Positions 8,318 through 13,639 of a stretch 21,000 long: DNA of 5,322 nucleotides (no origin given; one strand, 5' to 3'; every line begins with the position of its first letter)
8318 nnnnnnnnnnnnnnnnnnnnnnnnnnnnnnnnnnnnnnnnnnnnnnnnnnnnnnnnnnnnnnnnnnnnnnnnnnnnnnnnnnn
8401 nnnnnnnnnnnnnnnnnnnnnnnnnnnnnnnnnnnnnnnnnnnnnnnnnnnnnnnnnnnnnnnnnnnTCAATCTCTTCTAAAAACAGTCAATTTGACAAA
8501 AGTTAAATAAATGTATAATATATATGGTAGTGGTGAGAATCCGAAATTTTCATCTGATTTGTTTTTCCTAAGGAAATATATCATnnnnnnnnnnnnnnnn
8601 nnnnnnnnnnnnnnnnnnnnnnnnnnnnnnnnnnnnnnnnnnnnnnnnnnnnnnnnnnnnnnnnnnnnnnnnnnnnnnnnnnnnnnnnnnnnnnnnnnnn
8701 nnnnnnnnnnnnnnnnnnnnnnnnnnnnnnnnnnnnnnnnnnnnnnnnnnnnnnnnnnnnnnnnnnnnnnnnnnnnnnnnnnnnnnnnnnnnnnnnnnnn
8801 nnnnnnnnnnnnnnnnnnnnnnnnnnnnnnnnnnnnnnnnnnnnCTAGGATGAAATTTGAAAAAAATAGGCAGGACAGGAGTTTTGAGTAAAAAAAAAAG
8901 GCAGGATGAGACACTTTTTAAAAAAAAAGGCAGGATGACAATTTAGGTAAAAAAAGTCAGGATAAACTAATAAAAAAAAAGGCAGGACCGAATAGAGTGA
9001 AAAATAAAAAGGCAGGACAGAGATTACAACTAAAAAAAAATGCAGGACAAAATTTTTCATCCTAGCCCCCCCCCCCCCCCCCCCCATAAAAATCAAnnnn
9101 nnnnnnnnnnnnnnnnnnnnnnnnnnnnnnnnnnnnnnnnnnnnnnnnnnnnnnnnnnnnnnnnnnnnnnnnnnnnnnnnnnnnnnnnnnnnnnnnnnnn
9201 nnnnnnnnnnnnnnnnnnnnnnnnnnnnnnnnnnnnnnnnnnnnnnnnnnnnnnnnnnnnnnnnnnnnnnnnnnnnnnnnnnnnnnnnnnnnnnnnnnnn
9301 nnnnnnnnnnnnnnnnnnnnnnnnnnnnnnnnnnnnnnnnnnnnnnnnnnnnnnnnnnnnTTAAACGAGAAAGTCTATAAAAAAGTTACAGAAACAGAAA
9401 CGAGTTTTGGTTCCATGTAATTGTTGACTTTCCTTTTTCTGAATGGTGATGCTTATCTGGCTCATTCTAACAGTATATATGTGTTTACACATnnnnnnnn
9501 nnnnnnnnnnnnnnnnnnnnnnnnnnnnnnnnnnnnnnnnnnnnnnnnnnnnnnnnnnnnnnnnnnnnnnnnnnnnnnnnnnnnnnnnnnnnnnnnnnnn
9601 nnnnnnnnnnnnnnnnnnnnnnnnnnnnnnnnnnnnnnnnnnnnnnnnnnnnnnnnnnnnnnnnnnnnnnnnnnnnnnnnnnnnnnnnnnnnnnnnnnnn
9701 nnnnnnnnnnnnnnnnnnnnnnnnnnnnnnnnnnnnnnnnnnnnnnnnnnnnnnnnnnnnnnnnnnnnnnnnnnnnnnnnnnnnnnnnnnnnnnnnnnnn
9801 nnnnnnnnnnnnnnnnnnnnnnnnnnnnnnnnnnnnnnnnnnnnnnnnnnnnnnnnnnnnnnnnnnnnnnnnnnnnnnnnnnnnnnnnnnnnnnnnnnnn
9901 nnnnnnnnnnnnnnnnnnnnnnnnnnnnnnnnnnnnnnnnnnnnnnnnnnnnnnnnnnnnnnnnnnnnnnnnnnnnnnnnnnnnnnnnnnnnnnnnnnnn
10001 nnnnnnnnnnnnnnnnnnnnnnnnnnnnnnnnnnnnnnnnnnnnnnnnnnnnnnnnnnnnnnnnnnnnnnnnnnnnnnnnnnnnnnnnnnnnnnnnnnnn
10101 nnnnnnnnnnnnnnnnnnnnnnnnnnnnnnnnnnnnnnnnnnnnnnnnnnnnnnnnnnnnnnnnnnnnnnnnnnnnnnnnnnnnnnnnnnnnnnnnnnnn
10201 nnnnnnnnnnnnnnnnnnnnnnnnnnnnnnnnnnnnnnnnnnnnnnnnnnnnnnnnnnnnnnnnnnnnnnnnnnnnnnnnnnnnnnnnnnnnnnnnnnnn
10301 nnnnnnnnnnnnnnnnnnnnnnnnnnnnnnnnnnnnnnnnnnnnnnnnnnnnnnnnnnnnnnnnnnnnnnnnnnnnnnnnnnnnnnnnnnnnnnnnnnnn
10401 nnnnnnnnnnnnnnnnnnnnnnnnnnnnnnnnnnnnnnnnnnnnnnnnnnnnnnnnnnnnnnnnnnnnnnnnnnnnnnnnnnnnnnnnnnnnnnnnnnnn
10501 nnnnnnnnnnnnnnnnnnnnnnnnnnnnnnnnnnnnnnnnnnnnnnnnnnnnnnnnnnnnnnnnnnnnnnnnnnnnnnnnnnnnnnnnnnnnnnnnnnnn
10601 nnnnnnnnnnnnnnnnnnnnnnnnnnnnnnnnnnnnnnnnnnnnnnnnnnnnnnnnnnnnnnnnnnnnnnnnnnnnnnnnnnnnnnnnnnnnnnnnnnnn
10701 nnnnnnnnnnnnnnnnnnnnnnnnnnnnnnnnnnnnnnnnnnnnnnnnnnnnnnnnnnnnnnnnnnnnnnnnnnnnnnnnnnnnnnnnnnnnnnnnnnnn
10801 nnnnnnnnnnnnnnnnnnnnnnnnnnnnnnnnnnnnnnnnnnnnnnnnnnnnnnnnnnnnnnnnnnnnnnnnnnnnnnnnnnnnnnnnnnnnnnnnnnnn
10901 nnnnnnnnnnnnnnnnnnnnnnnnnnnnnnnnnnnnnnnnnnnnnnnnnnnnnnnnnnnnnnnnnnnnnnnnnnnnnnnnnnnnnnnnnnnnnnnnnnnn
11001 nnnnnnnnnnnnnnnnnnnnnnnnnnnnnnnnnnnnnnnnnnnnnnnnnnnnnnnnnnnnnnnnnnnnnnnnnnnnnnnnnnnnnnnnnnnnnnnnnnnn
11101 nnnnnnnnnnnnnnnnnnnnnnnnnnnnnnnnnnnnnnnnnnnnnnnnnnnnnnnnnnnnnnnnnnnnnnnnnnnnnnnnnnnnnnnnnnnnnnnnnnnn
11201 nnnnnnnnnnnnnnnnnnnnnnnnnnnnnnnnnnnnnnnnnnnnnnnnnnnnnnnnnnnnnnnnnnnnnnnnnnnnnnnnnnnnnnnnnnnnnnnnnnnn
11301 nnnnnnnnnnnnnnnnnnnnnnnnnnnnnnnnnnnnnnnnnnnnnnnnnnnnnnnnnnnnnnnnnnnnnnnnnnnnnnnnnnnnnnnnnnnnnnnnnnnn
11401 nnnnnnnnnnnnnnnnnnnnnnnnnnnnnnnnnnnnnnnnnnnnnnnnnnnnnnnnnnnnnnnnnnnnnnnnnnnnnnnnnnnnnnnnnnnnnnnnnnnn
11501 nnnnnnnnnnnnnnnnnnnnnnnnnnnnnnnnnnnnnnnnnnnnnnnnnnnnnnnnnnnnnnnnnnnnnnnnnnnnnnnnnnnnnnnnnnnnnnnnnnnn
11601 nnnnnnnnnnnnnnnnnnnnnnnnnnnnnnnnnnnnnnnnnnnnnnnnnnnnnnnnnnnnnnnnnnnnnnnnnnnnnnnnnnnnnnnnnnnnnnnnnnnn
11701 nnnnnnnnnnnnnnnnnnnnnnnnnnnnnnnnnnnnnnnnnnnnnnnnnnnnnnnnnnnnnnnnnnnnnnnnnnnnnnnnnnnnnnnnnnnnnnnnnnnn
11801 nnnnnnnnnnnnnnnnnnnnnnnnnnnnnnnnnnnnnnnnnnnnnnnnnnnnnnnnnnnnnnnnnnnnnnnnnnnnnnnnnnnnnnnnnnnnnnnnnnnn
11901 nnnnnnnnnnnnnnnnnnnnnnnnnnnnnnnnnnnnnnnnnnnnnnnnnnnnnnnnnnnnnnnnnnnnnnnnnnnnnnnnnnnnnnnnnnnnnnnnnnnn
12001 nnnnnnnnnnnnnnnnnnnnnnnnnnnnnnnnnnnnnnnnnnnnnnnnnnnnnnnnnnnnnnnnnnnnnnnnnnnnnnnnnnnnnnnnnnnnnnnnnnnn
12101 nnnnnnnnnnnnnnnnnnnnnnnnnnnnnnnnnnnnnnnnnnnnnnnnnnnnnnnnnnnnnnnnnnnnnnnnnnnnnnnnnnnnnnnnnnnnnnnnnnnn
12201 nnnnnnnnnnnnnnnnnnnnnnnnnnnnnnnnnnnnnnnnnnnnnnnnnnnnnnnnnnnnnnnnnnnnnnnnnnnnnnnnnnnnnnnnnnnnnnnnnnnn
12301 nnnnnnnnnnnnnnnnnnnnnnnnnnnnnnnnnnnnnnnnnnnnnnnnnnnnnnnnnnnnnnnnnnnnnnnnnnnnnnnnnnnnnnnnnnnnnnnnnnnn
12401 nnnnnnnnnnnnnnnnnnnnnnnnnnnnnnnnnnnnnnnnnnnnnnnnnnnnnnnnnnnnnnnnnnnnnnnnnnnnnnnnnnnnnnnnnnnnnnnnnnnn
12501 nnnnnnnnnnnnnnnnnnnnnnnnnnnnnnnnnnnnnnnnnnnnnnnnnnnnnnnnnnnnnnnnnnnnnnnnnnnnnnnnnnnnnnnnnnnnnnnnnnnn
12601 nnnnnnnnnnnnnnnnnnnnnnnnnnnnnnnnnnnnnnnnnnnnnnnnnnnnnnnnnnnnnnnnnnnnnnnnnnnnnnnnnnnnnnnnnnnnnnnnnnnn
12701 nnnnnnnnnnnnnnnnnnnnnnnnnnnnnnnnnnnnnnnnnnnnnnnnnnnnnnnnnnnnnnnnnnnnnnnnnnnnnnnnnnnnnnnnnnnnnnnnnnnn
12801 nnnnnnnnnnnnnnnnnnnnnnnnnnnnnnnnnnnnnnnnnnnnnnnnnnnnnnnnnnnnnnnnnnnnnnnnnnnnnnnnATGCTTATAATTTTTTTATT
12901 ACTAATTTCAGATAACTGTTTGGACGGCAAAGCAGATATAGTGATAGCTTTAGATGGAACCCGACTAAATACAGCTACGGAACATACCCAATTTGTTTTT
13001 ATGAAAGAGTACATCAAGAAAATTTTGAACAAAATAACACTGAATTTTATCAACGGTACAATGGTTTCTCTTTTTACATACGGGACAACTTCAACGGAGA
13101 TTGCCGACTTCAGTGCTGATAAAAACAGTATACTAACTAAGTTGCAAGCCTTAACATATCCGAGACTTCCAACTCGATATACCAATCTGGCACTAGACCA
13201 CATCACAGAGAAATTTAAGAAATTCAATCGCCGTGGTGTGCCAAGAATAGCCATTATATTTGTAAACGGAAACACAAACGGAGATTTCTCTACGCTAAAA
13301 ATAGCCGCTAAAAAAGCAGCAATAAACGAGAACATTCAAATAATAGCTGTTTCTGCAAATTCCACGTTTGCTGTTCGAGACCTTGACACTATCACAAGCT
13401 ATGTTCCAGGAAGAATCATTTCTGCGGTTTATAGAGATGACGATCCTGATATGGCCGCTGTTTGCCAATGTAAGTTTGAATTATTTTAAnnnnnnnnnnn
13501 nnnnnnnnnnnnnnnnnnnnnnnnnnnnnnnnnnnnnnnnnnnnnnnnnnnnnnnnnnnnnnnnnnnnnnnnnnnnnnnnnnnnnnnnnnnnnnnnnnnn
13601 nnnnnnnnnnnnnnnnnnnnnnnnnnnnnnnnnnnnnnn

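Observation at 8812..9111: Intact Tourist-like MITE (TTA target-site duplication) with an internal satellite and asymmetric G7 versus C20 homopolymers in its terminal inverted repeats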

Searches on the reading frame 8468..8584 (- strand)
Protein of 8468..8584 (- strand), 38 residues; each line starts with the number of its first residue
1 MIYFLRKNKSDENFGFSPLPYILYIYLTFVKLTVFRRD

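Call 27: find_encoding_contigs(protein=window:8468-8584:-, flank=3000)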
Protein window:8468-8584:- (38 aa): no gene with exactly this product is on record in the collection.

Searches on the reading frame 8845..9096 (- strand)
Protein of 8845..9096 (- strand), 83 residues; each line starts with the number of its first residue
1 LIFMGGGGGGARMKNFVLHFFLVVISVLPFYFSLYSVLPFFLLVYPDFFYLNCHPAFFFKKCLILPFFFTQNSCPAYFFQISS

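Call 15: find_homologous_proteins(query=window:8848-9096:-, max_evalue=0.001)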
Query seq(83 aa) (83 aa): 1 proteins with E <= 0.001 among 1 candidates.
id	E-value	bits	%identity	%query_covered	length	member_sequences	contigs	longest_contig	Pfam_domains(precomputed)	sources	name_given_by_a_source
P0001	5.5e-13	67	86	53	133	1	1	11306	-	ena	-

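Call 16: find_encoding_contigs(protein=P0001, flank=6000)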
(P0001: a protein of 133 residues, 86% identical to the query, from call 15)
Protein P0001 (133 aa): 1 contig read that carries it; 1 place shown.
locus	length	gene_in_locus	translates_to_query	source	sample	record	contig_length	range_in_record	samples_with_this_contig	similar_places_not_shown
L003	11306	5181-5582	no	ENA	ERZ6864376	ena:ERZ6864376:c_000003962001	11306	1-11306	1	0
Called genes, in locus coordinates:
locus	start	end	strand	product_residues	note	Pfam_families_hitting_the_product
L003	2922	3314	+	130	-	-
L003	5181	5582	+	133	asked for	-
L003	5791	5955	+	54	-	-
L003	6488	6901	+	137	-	-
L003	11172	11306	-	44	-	?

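Call 28: find_encoding_contigs(protein=window:8845-9096:-, flank=3000)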
Protein window:8845-9096:- (83 aa): no gene with exactly this product is on record in the collection.

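Call 51: search_protein_families(library=pfam, proteins=[window:8845-9096:-, P0001], max_evalue=1)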
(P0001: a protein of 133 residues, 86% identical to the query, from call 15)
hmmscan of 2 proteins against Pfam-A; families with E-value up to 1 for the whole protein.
window:8845-9096:- (83 aa): 0 families

P0001 (133 aa): 0 families

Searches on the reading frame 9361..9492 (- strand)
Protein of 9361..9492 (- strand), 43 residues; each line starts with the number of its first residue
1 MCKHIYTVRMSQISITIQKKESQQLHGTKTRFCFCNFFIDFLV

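Call 26: find_encoding_contigs(protein=window:9361-9492:-, flank=3000)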
Protein window:9361-9492:- (43 aa): no gene with exactly this product is on record in the collection.

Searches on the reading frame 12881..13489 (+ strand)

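Call 22: search_protein_families(library=pfam, proteins=[window:12881-13489:+], max_evalue=0.01)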
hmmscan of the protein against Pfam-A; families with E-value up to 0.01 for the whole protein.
window:12881-13489:+ (202 aa): 2 families
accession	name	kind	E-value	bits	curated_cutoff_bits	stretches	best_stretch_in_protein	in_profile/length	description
PF00092.34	VWA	-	4.5e-15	56.7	23.8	1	19-172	1-151/174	von Willebrand factor type A domain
PF13519.12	VWA_2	-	9.5e-05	23.4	27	1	21-130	2-106/107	von Willebrand factor type A domain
